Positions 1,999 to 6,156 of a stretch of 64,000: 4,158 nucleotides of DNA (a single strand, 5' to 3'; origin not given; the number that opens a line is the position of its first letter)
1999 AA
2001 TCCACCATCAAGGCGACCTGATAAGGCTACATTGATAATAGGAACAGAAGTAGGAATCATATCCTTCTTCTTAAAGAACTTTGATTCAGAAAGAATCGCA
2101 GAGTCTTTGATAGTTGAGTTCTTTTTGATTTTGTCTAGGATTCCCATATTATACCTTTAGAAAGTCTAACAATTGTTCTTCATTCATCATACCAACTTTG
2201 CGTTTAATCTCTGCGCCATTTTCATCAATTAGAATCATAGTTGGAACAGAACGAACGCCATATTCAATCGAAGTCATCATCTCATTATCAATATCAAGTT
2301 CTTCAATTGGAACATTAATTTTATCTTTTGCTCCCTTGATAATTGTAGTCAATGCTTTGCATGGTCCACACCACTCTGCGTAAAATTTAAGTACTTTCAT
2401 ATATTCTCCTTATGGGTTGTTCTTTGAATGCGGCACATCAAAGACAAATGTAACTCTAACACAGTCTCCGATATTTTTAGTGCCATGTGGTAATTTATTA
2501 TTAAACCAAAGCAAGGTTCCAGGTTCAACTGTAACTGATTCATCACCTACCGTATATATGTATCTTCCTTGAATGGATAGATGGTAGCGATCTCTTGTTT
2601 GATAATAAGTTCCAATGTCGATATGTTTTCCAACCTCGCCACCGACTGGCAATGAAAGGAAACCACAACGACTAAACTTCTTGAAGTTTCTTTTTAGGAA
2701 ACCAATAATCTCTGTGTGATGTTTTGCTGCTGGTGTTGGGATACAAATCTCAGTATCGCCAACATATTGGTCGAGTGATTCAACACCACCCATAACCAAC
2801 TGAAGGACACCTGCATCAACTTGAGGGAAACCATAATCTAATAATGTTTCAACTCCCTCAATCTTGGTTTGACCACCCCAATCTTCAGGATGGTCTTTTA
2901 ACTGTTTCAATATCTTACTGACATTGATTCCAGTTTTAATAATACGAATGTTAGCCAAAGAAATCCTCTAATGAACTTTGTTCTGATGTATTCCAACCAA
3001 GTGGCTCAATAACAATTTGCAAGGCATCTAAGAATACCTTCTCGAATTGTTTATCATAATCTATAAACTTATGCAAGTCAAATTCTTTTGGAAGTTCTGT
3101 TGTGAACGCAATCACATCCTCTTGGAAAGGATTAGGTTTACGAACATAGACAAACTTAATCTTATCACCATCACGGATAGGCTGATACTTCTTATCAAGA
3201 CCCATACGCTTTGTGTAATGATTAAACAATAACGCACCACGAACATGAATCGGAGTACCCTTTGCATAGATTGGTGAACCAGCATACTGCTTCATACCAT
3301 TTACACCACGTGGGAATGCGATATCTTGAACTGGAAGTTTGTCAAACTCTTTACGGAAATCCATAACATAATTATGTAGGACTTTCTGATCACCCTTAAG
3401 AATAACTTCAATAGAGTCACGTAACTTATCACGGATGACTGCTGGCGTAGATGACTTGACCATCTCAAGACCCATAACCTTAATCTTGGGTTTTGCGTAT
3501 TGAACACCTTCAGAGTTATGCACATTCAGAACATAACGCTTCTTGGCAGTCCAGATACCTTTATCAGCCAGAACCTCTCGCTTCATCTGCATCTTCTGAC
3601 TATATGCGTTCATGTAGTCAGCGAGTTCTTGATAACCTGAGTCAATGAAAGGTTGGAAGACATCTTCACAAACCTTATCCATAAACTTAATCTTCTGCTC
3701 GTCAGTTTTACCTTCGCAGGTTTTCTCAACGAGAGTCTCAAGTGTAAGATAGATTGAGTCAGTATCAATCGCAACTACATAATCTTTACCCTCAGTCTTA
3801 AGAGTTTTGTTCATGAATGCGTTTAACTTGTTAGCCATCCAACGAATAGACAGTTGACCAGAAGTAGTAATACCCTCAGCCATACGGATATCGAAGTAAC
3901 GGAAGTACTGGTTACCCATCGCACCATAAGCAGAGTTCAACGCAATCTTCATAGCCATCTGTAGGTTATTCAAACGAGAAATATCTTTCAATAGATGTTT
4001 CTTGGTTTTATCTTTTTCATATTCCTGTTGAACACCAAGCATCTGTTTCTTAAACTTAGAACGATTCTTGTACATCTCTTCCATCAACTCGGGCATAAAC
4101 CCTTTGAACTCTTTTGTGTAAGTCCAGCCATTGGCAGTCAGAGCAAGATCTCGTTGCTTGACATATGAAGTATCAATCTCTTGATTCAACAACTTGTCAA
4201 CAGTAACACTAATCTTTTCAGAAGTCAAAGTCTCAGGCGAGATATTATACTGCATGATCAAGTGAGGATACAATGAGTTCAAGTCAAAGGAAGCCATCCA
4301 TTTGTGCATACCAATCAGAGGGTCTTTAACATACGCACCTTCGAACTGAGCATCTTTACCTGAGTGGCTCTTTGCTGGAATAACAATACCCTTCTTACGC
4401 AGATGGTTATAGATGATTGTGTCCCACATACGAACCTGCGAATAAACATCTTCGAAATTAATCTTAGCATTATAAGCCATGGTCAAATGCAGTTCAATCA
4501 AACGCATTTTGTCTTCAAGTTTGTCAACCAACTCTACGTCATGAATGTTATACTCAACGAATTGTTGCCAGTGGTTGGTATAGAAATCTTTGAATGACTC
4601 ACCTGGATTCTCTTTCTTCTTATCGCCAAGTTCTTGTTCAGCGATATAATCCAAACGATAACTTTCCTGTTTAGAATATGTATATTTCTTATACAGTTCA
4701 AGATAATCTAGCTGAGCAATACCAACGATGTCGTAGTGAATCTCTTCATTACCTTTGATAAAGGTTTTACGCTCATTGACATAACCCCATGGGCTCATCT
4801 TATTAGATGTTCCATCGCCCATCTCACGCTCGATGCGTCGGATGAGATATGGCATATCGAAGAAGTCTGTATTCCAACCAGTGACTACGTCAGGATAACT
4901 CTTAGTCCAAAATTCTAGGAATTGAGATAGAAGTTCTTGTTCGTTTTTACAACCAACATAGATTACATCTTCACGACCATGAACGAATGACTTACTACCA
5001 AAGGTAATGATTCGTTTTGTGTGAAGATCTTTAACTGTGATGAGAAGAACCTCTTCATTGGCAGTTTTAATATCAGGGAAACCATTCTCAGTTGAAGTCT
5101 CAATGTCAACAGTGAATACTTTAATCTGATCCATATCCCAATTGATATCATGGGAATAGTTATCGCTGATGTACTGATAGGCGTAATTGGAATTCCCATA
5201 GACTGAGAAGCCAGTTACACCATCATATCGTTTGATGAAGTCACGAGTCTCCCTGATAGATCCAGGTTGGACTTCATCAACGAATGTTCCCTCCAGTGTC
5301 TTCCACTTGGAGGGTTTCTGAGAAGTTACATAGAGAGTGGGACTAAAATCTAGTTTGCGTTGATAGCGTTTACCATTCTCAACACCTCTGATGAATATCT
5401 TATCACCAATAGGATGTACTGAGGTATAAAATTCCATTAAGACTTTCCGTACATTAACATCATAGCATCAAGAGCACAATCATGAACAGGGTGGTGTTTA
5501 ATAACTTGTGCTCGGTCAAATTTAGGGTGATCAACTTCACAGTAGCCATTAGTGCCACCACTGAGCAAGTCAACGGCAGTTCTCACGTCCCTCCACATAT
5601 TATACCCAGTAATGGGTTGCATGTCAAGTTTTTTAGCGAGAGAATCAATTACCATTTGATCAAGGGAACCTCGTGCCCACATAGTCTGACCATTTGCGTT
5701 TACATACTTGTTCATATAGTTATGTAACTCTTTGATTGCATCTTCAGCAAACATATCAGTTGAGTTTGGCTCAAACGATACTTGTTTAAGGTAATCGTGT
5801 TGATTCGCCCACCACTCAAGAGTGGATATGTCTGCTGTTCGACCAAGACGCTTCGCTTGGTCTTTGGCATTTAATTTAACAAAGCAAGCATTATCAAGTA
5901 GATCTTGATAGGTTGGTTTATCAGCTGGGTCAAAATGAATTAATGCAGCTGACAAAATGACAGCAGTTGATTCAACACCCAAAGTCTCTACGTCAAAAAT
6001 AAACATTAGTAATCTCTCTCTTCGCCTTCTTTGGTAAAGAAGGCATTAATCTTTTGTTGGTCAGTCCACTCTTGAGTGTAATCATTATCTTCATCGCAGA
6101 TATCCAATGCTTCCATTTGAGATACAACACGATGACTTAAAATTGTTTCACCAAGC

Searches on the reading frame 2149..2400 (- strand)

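Call 38: search_protein_families(library=pfam, proteins=[window:2149-2400:-], max_evalue=0.001)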
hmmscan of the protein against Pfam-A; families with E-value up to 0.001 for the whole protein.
window:2149-2400:- (83 aa): 8 families
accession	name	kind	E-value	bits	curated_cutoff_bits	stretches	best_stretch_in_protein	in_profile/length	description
PF00085.26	Thioredoxin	-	1.4e-17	64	23.5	1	3-82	22-102/103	Thioredoxin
PF13098.12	Thioredoxin_2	-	1.2e-08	35.6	27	1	3-81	9-104/104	Thioredoxin-like domain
PF14595.12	Thioredoxin_9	-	2.3e-05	24.7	25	1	2-66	44-112/129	Thioredoxin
PF13905.12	Thioredoxin_8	-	3.3e-05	24.6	27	0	3-29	5-31/94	Thioredoxin-like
PF13728.12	TraF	-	5.1e-05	23.6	23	1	5-77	135-219/224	F plasmid transfer operon protein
PF13192.12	Thioredoxin_3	-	9.4e-05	22.8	24.8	1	10-60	9-57/76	Thioredoxin domain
PF08534.16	Redoxin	-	0.00025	21.3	26.6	0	39-74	94-138/148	Redoxin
PF05768.20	Glrx-like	-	0.00091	20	26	0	9-81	8-76/77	Glutaredoxin-like domain (DUF836)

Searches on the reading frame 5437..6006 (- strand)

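Call 38: search_protein_families(library=pfam, proteins=[window:5437-6006:-], max_evalue=0.001)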
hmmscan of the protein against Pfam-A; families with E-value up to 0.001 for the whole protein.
window:5437-6006:- (189 aa): 1 family
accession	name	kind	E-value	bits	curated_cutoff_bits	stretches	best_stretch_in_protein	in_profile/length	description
PF16473.11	Rv2179c-like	-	1.6e-18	67.5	27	1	3-183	4-172/177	3'-5' exoribonuclease Rv2179c-like domain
